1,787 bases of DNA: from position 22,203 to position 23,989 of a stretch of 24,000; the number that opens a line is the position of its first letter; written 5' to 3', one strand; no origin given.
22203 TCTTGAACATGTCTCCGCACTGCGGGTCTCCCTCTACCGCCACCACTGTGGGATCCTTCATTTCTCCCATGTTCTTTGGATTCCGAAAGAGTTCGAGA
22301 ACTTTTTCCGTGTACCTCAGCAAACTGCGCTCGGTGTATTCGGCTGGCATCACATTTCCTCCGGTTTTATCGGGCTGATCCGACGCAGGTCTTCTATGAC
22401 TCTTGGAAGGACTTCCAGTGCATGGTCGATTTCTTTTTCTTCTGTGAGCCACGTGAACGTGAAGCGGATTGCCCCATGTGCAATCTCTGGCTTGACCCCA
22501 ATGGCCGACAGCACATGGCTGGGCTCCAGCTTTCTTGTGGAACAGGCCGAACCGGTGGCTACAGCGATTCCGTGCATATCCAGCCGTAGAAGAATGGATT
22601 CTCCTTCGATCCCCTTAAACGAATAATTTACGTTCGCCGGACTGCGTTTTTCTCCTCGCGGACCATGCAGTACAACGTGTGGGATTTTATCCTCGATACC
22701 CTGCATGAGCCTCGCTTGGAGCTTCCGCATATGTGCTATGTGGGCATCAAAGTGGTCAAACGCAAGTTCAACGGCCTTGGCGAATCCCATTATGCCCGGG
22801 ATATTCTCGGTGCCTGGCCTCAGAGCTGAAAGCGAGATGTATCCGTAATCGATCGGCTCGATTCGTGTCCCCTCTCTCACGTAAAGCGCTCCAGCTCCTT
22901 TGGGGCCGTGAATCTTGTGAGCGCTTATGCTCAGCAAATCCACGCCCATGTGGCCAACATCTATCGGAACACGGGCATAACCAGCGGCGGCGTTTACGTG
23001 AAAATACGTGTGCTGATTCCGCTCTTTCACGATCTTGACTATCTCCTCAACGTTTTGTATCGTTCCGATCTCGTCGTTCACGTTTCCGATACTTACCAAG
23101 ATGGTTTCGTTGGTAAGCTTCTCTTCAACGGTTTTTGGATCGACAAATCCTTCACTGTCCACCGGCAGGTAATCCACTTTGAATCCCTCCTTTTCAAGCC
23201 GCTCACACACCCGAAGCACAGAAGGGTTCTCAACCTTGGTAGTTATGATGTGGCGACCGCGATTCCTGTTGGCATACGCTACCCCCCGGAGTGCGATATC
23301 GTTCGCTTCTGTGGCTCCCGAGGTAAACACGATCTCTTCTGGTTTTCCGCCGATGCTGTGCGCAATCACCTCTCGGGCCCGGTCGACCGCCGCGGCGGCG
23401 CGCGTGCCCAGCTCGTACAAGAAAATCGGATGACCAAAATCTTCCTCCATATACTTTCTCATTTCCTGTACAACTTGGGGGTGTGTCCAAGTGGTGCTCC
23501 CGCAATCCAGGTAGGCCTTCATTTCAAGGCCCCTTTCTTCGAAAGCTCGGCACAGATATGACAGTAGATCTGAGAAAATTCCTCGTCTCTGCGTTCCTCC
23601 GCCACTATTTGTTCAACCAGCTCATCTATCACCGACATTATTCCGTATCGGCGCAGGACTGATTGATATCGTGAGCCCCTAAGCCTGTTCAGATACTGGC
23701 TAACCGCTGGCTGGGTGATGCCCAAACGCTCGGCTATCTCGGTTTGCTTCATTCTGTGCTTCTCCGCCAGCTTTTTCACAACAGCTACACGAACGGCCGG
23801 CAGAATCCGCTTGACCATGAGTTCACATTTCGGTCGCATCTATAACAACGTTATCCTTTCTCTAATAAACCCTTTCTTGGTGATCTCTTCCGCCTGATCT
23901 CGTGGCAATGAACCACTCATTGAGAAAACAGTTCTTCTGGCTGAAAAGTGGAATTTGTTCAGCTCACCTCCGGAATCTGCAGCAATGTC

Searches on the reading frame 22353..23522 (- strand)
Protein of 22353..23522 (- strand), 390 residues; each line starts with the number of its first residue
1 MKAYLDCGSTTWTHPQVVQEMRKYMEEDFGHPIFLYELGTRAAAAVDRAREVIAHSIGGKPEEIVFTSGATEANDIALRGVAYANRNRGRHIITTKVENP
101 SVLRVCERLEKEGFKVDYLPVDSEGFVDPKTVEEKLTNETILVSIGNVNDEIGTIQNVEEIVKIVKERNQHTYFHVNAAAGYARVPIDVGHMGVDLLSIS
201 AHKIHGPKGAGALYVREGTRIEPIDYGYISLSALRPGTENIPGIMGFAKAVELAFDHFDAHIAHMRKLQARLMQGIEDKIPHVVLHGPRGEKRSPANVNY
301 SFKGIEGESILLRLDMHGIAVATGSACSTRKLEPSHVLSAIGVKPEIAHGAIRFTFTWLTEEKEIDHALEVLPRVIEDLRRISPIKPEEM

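Call 6: search_protein_families(library=pfam, proteins=[window:22353-23522:-], max_evalue=0.001)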
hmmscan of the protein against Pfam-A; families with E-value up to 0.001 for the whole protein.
window:22353-23522:- (390 aa): 1 family
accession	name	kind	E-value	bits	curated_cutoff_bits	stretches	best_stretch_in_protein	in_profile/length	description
PF00266.25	Aminotran_5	-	1.8e-70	238.3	21.5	1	4-366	2-369/371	Aminotransferase class-V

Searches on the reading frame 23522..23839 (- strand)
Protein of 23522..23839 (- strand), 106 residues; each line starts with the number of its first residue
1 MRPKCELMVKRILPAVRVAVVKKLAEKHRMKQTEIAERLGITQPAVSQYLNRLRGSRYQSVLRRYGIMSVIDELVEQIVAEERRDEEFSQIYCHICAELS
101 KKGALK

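Call 6: search_protein_families(library=pfam, proteins=[window:23522-23839:-], max_evalue=0.001)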
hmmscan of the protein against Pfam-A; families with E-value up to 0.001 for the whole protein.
window:23522-23839:- (106 aa): 17 families
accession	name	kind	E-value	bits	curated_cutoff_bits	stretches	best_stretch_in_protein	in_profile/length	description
PF01022.26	HTH_5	-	7.4e-09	35.8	22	1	17-57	4-43/47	Bacterial regulatory protein, arsR family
PF13412.12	HTH_24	-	1.8e-06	27.9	21.9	1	26-53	14-41/48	Winged helix-turn-helix DNA-binding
PF12802.13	MarR_2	-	3.6e-06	27.5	27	1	30-56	21-47/61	MarR family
PF01381.28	HTH_3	-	8.7e-06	26.1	23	1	21-51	1-31/55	Helix-turn-helix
PF13384.12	HTH_23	-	8.7e-06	25.8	24.6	1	16-55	6-43/50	Homeodomain-like domain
PF24034.1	DUF7343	-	3e-05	24.2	27.6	1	29-54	18-43/62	Domain of unknown function (DUF7343)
PF01047.28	MarR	-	5.7e-05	23.4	24.6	1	17-53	5-41/59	MarR family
PF13545.12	HTH_Crp_2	-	0.00011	22.6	27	1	29-64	22-57/70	Crp-like helix-turn-helix domain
PF01325.25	Fe_dep_repress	-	0.00013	22.6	26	1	26-56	19-49/60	Iron dependent repressor, N-terminal DNA binding domain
PF09339.16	HTH_IclR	-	0.00014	22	22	1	24-55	12-44/52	IclR helix-turn-helix domain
PF13518.12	HTH_28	-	0.00025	21.5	25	1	17-54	2-37/52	Helix-turn-helix domain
PF00126.33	HTH_1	-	0.00033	21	26.6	1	36-54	20-38/60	Bacterial regulatory helix-turn-helix protein, lysR family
PF13744.12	HTH_37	-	0.00038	20.6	27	1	19-51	21-53/80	Helix-turn-helix domain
PF17762.8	HTH_ParB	-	0.00049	20.6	22.6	1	21-53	12-44/102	ParB HTH domain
PF04967.18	HTH_10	-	0.0008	19.6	23.1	0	27-52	21-46/53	HTH DNA binding domain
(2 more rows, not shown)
